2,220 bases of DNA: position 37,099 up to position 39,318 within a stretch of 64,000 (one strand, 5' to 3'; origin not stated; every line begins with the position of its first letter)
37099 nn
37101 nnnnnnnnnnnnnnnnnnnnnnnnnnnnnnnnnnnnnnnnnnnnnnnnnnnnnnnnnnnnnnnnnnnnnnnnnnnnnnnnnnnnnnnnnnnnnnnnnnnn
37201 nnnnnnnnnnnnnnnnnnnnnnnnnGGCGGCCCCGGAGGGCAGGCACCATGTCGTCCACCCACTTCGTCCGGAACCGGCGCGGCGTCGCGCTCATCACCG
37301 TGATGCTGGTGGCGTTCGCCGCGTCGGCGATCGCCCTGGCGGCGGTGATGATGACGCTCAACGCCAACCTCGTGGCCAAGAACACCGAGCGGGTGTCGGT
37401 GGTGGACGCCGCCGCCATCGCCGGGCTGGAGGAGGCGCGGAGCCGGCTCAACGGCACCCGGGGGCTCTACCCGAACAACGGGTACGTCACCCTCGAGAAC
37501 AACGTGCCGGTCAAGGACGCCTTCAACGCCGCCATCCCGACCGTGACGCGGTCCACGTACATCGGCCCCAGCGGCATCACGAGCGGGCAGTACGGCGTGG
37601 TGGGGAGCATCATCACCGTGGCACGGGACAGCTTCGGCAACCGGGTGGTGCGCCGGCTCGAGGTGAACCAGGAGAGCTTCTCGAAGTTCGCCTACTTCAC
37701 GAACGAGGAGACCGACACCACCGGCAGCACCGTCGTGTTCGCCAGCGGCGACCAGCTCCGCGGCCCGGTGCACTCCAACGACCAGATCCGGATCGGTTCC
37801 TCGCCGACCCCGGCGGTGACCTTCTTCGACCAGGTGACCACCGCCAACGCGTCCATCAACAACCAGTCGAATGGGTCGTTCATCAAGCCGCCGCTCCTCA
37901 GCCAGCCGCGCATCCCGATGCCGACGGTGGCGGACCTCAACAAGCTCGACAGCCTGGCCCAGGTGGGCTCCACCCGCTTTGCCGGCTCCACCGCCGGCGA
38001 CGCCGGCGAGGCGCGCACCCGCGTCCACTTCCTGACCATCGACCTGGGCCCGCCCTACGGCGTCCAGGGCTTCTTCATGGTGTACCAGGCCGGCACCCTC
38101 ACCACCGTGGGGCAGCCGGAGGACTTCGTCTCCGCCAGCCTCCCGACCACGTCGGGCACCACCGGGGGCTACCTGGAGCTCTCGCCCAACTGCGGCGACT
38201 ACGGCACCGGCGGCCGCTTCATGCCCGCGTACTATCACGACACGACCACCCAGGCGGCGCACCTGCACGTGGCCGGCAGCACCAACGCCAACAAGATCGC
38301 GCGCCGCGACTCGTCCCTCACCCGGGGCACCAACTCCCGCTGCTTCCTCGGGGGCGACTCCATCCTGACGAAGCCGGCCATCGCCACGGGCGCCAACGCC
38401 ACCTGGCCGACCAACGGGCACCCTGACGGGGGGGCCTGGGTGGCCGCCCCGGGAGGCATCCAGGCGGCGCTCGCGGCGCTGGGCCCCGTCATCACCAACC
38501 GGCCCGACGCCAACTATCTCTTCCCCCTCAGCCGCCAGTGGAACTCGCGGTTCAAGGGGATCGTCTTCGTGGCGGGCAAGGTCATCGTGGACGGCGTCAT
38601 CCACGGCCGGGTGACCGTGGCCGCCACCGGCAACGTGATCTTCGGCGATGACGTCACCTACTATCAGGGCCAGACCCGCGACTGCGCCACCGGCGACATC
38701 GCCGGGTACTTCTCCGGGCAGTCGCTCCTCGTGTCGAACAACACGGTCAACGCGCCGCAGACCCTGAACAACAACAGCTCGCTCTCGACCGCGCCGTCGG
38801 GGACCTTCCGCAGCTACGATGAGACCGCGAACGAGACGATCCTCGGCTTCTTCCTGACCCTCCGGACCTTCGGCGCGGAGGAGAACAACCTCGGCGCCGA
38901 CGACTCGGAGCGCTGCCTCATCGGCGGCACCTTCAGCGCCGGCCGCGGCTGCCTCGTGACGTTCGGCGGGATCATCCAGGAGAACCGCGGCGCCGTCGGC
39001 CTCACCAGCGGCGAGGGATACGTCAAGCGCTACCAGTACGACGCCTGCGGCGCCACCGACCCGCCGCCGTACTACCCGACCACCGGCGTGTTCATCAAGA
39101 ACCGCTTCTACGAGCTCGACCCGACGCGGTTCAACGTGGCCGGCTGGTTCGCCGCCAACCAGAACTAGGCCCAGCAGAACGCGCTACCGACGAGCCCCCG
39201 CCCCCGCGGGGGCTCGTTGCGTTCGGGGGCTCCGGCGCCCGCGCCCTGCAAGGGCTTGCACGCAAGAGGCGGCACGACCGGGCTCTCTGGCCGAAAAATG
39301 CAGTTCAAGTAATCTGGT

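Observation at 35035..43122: Eight consecutive prepilin-type genes forming two paralogous minor-pilin modules without a major pilin, PilY1 or assembly machinery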

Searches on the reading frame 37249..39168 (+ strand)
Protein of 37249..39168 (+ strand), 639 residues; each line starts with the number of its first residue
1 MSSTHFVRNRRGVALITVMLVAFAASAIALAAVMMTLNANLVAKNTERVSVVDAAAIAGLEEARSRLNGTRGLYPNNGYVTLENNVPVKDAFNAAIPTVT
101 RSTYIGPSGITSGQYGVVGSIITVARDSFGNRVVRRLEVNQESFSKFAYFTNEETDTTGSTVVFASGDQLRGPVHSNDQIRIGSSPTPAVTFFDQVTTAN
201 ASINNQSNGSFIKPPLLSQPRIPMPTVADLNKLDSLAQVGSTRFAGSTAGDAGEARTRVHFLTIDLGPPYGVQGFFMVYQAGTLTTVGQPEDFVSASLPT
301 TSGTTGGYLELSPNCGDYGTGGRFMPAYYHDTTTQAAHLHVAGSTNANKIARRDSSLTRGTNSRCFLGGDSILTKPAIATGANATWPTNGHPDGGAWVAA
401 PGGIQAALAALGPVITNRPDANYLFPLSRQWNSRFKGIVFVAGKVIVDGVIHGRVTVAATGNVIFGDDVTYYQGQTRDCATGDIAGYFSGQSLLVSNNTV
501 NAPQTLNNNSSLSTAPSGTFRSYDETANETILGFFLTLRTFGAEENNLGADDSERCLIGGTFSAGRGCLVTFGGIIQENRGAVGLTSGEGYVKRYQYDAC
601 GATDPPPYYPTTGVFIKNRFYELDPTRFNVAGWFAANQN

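Call 6: search_protein_families(library=pfam, proteins=[window:37249-39168:+], max_evalue=1)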
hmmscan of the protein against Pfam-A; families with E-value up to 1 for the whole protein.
window:37249-39168:+ (639 aa): 1 family
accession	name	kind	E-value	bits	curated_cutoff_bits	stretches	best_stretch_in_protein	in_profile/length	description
PF16241.10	DUF4900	-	8.3e-08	32.9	29.4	1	137-187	29-79/89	Domain of unknown function (DUF4900)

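Call 7: search_protein_families(library=ncbifam, proteins=[window:37249-39168:+], max_evalue=1)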
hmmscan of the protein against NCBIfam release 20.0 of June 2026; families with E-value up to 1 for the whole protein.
window:37249-39168:+ (639 aa): 1 family
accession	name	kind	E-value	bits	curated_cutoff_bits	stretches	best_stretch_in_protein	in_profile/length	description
NF037980.1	T2SS_GspK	equivalog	0.065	12.8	130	1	11-68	2-59/307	type II secretion system minor pseudopilin GspK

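Call 8: find_homologous_proteins(query=window:37249-39165:+)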
Query window:37249-39165:+ (639 aa): 307 proteins with E <= 0.001 among 8000 candidates; the best 120 are listed.
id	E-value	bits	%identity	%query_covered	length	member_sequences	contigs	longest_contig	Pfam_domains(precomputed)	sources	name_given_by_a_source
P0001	0.0e+0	1435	100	100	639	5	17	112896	PF16241.11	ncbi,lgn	-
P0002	0.0e+0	1274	89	100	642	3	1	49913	PF16241.11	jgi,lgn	-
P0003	0.0e+0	1228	84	100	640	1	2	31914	PF16241.11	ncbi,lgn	-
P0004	0.0e+0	1221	84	100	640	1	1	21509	PF16241.11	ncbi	-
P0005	0.0e+0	1173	81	99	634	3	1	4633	PF16241.11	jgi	-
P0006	0.0e+0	1169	81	100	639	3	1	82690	PF16241.11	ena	-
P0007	0.0e+0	1152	79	100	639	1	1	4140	PF16241.11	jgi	jgi:type II secretory pathway pseudopilin PulG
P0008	0.0e+0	1150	79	100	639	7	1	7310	PF16241.11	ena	-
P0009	0.0e+0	1128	77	100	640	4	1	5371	PF16241.11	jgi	jgi:hypothetical protein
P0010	0.0e+0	1122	77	100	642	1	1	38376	PF16241.11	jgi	jgi:hypothetical protein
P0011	0.0e+0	1113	77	100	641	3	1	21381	PF16241.11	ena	-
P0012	0.0e+0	1106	77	99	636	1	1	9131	PF16241.11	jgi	jgi:Tfp pilus assembly protein PilX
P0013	0.0e+0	1096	76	99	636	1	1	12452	PF16241.11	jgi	jgi:hypothetical protein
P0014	0.0e+0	1078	75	100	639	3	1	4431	PF16241.11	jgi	jgi:Tfp pilus assembly protein PilX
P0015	0.0e+0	1065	74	100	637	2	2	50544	PF16241.11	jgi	-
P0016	0.0e+0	1057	73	100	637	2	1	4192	PF16241.11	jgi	jgi:hypothetical protein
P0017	0.0e+0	1043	74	100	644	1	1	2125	PF16241.11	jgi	-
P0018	0.0e+0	1017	73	99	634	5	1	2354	PF16241.11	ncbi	-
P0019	1.4e-296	1003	70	100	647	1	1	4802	PF16241.11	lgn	-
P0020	1.2e-295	1000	73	100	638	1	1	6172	PF16241.11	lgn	-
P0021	1.0e-294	997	72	100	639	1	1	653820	PF16241.11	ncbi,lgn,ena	-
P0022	1.0e-294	997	72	99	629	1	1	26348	PF16241.11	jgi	jgi:hypothetical protein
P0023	6.8e-294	994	71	100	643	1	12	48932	PF16241.11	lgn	-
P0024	2.5e-293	992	71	100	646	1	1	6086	PF16241.11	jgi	jgi:hypothetical protein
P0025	3.9e-293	992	71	99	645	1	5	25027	PF16241.11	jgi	jgi:Tfp pilus assembly protein PilX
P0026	3.7e-291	985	71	100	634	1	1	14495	PF16241.11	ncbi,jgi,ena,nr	ncbi:MAG TPA: hypothetical protein VEI47_02150 [Gemmatimonadales bacterium]|nr:hypothetical protein 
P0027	6.4e-289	978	72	99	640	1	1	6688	PF16241.11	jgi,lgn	jgi:hypothetical protein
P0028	1.0e-286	971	71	99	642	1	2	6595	PF16241.11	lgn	-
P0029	5.7e-284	962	69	99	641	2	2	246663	PF16241.11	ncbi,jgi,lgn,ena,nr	ncbi:MAG TPA: hypothetical protein VMG41_11775 [Gemmatimonadales bacterium]|nr:hypothetical protein 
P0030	1.2e-282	957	69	100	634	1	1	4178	PF16241.11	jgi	-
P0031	2.0e-282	956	70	99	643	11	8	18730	PF16241.11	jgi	jgi:hypothetical protein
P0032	3.0e-272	923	68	100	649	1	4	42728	PF16241.11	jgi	jgi:hypothetical protein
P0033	1.7e-271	920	67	100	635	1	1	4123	PF16241.11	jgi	jgi:Tfp pilus assembly protein PilX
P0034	2.9e-271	920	68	99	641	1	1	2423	PF16241.11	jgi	jgi:hypothetical protein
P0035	5.5e-270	915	66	99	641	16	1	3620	PF16241.11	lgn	-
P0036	4.1e-267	906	66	99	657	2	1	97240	PF16241.11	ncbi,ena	-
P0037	4.6e-265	899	66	100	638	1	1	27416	PF16241.11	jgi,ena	-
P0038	8.5e-265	898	67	100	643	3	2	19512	PF16241.11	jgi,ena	-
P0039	1.6e-264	897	66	100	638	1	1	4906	PF16241.11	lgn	-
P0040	4.4e-263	893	66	100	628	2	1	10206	PF16241.11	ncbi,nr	ncbi:MAG TPA: hypothetical protein VG692_16330 [Gemmatimonadales bacterium]|nr:hypothetical protein 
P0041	3.5e-262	890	65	100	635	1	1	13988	PF16241.11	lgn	-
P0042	6.0e-261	886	65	100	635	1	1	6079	PF16241.11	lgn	-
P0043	7.3e-261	885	66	100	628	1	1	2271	PF16241.11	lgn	-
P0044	2.2e-260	884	65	99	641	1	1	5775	PF16241.11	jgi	jgi:hypothetical protein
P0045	3.9e-259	880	65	100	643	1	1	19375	PF16241.11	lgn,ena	-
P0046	1.4e-258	878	64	98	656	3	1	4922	PF16241.11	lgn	-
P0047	4.4e-258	876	65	100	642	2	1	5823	PF16241.11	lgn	-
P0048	9.8e-258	875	65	98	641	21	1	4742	PF16241.11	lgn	-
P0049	5.1e-255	866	65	100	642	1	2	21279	PF16241.11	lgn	-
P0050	6.7e-254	862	63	100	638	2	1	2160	PF16241.11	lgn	-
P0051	3.0e-251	853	64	100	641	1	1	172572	PF16241.11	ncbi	ncbi:MAG: hypothetical protein U0133_12725 [Gemmatimonadales bacterium]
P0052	2.3e-245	834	63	99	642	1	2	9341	PF16241.11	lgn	-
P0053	2.3e-245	834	63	99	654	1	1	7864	PF16241.11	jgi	jgi:hypothetical protein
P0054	4.7e-244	830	64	99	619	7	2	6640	PF16241.11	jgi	jgi:hypothetical protein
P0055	1.3e-242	825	64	99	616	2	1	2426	PF16241.11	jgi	jgi:hypothetical protein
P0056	8.0e-242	822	63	99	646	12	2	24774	PF16241.11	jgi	jgi:hypothetical protein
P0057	1.7e-240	818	63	99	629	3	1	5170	PF16241.11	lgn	-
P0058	1.7e-240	818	63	99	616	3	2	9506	PF16241.11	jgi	-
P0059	1.3e-239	815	62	98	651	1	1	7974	PF16241.11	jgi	jgi:hypothetical protein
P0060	7.3e-236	803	61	100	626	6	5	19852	PF16241.11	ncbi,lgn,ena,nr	ncbi:MAG: hypothetical protein JNM53_12760 [Gemmatimonadetes bacterium]|nr:hypothetical protein [Gem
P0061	2.4e-234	798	62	99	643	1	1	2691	PF16241.11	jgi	-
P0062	5.2e-233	793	61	99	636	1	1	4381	PF16241.11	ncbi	-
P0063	8.0e-233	793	59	100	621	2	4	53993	PF16241.11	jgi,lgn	-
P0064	5.8e-231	786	60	99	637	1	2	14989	PF16241.11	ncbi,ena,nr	ncbi:MAG TPA: hypothetical protein VJN95_12205 [Gemmatimonadales bacterium]|nr:hypothetical protein 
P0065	2.7e-229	781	59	100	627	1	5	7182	PF16241.11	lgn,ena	-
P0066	8.9e-227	773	59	100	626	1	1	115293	PF16241.11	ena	-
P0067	5.0e-226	770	60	99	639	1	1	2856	PF16241.11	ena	-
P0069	8.8e-215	733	58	99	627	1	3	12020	PF16241.11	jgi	jgi:hypothetical protein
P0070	8.3e-210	717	57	99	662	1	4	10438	PF16241.11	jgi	jgi:cytoskeletal protein CcmA (bactofilin family)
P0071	1.0e-208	713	57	100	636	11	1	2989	PF16241.11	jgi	-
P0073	1.4e-175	604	49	99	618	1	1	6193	PF16241.11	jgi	jgi:hypothetical protein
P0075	1.3e-150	521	46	100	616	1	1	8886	PF16241.11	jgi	jgi:hypothetical protein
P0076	2.4e-150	520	46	99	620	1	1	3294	PF16241.11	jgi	jgi:hypothetical protein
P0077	4.2e-150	519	46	99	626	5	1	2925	PF16241.11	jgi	-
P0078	5.2e-150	519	47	99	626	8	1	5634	PF16241.11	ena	-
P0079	3.5e-149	516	46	100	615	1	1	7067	PF16241.11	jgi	jgi:hypothetical protein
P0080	6.6e-149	515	45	100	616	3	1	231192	PF16241.11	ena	-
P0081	2.2e-148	514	46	100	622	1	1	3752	PF16241.11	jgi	jgi:hypothetical protein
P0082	4.9e-148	513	45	100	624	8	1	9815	PF16241.11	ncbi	ncbi:MAG: hypothetical protein ACJ8CN_03305 [Gemmatimonadales bacterium]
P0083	2.7e-147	510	45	100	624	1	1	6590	PF16241.11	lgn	-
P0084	3.5e-147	510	44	100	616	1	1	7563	PF16241.11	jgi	jgi:hypothetical protein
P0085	8.4e-147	508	46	99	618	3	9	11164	PF16241.11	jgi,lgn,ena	jgi:hypothetical protein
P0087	3.4e-146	506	44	100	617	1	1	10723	PF16241.11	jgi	jgi:hypothetical protein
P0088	4.1e-146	506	46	100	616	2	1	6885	PF16241.11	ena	-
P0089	8.8e-146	505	45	100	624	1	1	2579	PF16241.11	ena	-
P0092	8.2e-145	502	44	99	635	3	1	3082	PF16241.11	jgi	-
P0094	2.1e-144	501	44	99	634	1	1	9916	PF16241.11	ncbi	ncbi:MAG: hypothetical protein ABI766_08045 [Gemmatimonadales bacterium]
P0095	3.9e-144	500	46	100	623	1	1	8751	PF16241.11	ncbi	-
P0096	1.7e-143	498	44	100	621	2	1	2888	PF16241.11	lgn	-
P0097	2.9e-143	497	44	100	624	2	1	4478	PF16241.11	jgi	-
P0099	2.6e-142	494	45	100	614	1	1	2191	PF16241.11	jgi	jgi:hypothetical protein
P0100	4.7e-142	493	44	100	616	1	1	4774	PF16241.11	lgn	-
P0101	5.5e-142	493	44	100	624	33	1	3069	PF16241.11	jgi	jgi:hypothetical protein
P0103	1.1e-141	492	45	99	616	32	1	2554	PF16241.11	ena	-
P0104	3.1e-141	490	45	100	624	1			PF16241.11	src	-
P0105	2.2e-140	487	45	99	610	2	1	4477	PF16241.11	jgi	jgi:hypothetical protein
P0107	3.0e-140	487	44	99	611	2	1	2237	PF16241.11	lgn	-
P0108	2.0e-139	484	44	99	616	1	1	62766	PF16241.11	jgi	jgi:Tfp pilus assembly protein PilX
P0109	2.6e-139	484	44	99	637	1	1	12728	PF16241.11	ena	-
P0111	4.1e-139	483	43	99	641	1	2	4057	PF16241.11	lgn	-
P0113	6.6e-139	482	44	100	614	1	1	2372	PF16241.11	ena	-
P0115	1.3e-138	481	43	99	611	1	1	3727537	-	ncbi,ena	-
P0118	1.4e-137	478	43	99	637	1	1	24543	PF16241.11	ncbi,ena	-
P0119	4.9e-137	476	44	99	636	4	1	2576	PF16241.11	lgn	-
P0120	5.1e-137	476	44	99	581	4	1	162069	-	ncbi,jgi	jgi:hypothetical protein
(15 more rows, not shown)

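Call 17: find_encoding_contigs(protein=P0001, flank=10000, max_places=4)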
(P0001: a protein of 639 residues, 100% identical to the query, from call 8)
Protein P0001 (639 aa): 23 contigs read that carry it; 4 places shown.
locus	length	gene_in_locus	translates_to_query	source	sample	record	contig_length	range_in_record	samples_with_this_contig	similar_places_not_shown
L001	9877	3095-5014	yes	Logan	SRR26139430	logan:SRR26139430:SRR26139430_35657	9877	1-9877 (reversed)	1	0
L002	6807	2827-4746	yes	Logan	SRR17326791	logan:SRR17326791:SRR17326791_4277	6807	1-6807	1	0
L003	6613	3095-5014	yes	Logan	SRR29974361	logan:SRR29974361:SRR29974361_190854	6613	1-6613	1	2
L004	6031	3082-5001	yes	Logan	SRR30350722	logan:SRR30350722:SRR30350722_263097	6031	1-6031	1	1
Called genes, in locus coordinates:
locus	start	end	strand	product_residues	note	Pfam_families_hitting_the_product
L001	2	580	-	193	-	?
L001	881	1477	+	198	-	PF07963:N_methyl (weak)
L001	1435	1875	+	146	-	PF07963:N_methyl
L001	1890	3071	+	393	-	PF07963:N_methyl (weak)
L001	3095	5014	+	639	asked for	PF16241:DUF4900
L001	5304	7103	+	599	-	-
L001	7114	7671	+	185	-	PF07963:N_methyl (weak), PF12019:GspH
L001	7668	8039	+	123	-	PF07963:N_methyl (weak)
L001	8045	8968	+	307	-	PF07963:N_methyl (faint)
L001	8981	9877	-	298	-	?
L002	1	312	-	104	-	?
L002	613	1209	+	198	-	PF07963:N_methyl (weak)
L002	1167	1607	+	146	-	PF07963:N_methyl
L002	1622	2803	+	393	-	PF07963:N_methyl (weak)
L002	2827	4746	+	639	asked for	PF16241:DUF4900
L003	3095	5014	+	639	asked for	PF16241:DUF4900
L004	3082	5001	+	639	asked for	PF16241:DUF4900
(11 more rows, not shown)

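Call 18: find_related_loci(query=A1, collection=genome_contigs, flank=10000)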
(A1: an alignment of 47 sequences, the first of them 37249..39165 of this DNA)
Query A1 (639 aa) in genome_contigs; peptide patterns used: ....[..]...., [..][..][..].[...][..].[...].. (x = any residue, [..] = any of these).
599 stretches matched a pattern (row limit reached: there are more); 550 encode a relative of the query (tblastn E <= 1e-3); the best 80 are kept; 80 distinct loci.
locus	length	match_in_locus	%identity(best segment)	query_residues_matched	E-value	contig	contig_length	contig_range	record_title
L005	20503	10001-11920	84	1-639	0e+0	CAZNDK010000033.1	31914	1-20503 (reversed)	MAG TPA_asm: uncultured Gemmatimonadaceae bacterium isolate SRP292972_co2_152 genome assembly, contig: NODE_1256_length_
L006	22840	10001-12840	80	1-639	0e+0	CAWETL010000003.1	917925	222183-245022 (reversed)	MAG: uncultured Gemmatimonadales bacterium isolate MFD05942.bin.1.131 genome assembly, contig: contig_13309, whole genom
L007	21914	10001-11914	72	3-639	0e+0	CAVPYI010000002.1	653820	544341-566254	MAG: uncultured Gemmatimonadales bacterium isolate MFD09964.bin.2.64 genome assembly, contig: contig_23687, whole genome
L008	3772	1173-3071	71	3-639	0e+0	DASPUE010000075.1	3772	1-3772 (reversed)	MAG TPA_asm: Gemmatimonadales bacterium isolate SMAG_U12295 k141_1392601, whole genome shotgun sequence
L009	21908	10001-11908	69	7-639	0e+0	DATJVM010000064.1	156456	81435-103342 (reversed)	MAG TPA_asm: Gemmatimonadales bacterium isolate SMAG_U15073 k141_514165, whole genome shotgun sequence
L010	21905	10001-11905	66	5-639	0e+0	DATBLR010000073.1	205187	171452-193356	MAG TPA_asm: Gemmatimonadales bacterium isolate SMAG_U3977 k141_2274635, whole genome shotgun sequence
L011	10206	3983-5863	66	3-639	0e+0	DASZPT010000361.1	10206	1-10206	MAG TPA_asm: Gemmatimonadales bacterium isolate SMAG_U5978 k141_315466, whole genome shotgun sequence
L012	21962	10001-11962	66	5-639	0e+0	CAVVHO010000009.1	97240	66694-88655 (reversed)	MAG: uncultured Gemmatimonadales bacterium isolate MFD02242.bin.1.342 genome assembly, contig: contig_51542, whole genom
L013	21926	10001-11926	64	1-639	0e+0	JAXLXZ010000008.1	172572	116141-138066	MAG: Gemmatimonadales bacterium isolate STL-GEM5 C2.198.fa-8, whole genome shotgun sequence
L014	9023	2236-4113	61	1-639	0e+0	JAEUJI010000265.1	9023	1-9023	MAG: Gemmatimonadetes bacterium isolate new MAG-65 k141_3008760, whole genome shotgun sequence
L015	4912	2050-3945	60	7-639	0e+0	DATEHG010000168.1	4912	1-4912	MAG TPA_asm: Gemmatimonadales bacterium isolate SMAG_U8805 k141_1510885, whole genome shotgun sequence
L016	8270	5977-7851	59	1-639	0e+0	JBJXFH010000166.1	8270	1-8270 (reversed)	MAG: Acidimicrobiales bacterium isolate F1F2.bin.495 k127_9726258, whole genome shotgun sequence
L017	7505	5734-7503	64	10-581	0e+0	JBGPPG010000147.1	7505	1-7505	MAG: Gemmatimonadota bacterium isolate OBJ2_061818_050_2 k141_865587_length_7505_cov_14.9344, whole genome shotgun seque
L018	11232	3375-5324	56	8-638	0e+0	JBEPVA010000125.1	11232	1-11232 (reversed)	MAG: Gemmatimonadota bacterium isolate 22E.metabat2_refined.046 NODE_5200_length_11232_cov_6.260356, whole genome shotgu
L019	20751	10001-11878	61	1-639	0e+0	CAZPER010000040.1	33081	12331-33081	MAG TPA_asm: uncultured Gemmatimonadaceae bacterium isolate SRP302447_co1_815 genome assembly, contig: NODE_3656_length_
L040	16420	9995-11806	42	9-634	3e-134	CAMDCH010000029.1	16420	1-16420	MAG: bacterium HR33 isolate MaH-09apr19-82 genome assembly, contig: MaH-09apr19-C8690, whole genome shotgun sequence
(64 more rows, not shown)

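Call 20: find_encoding_contigs(protein=P0120, flank=10000, max_places=2)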
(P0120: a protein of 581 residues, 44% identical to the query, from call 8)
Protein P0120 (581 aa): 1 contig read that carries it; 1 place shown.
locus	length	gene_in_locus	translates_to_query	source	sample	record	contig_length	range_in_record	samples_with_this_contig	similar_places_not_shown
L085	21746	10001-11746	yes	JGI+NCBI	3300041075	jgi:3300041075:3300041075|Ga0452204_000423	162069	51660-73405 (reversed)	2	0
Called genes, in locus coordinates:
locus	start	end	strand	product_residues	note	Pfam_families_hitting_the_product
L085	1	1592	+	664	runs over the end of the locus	PF00912:Transgly, PF00905:Transpeptidase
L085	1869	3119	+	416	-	PF00206:Lyase_1, PF14698:ASL_C2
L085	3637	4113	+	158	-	PF07963:N_methyl (weak)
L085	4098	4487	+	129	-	PF07963:N_methyl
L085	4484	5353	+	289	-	-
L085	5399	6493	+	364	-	-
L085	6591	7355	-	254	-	-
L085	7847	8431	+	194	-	PF07963:N_methyl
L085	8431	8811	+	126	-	PF07963:N_methyl (weak)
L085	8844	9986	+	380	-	-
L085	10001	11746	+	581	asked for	-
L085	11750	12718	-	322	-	PF00892:EamA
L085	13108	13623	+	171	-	PF01844:HNH, PF14279:HNH_5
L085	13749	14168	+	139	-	PF01894:YjbQ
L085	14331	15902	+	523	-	PF00501:AMP-binding, PF13193:AMP-binding_C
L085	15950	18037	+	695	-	PF01936:NYN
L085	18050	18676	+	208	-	PF02245:Pur_DNA_glyco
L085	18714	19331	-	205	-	-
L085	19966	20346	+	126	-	PF01648:ACPS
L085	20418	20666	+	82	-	-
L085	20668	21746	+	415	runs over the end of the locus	PF00155:Aminotran_1_2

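Call 21: find_encoding_contigs(protein=P0115, flank=10000, max_places=2)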
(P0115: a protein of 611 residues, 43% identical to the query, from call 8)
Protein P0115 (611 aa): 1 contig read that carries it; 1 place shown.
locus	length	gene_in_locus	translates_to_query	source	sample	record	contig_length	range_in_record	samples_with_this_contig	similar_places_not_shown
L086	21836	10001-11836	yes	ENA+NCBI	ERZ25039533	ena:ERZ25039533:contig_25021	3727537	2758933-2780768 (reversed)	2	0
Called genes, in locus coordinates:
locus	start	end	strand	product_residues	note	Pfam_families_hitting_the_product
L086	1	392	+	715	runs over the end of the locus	PF07715:Plug, PF00593:TonB_dep_Rec_b-barrel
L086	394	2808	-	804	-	PF17764:PriA_3primeBD, PF00270:DEAD, PF04851:ResIII, PF18319:Zn_ribbon_PriA, PF00271:Helicase_C (weak), PF18074:PriA_C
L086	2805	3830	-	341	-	PF02746:MR_MLE_N, PF13378:MR_MLE_C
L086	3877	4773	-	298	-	PF00850:Hist_deacetyl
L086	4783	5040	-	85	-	-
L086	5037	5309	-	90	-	-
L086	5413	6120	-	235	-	PF06262:Zincin_1 (weak)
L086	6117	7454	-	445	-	PF00587:tRNA-synt_2b, PF03129:HGTP_anticodon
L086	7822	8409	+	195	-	PF07963:N_methyl (weak)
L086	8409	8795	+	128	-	PF07963:N_methyl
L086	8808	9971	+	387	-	PF07963:N_methyl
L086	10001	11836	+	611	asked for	-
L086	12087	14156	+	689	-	-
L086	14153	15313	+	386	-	PF13487:HD_5, PF01966:HD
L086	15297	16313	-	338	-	PF00070:Pyr_redox (faint), PF00890:FAD_binding_2 (faint), PF01134:GIDA (faint), PF01262:AlaDh_PNT_C (faint), PF01494:FAD_binding_3 (weak), PF07992:Pyr_redox_2, PF13738:Pyr_redox_3, PF13434:Lys_Orn_oxgnase, +3 more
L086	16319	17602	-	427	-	PF00709:Adenylsucc_synt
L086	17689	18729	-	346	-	PF04389:Peptidase_M28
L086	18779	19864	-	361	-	PF00437:T2SSE, PF13191:AAA_16 (faint)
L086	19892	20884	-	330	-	PF00579:tRNA-synt_1b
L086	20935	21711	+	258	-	PF00459:Inositol_P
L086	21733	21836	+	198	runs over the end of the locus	PF04961:FTCD_C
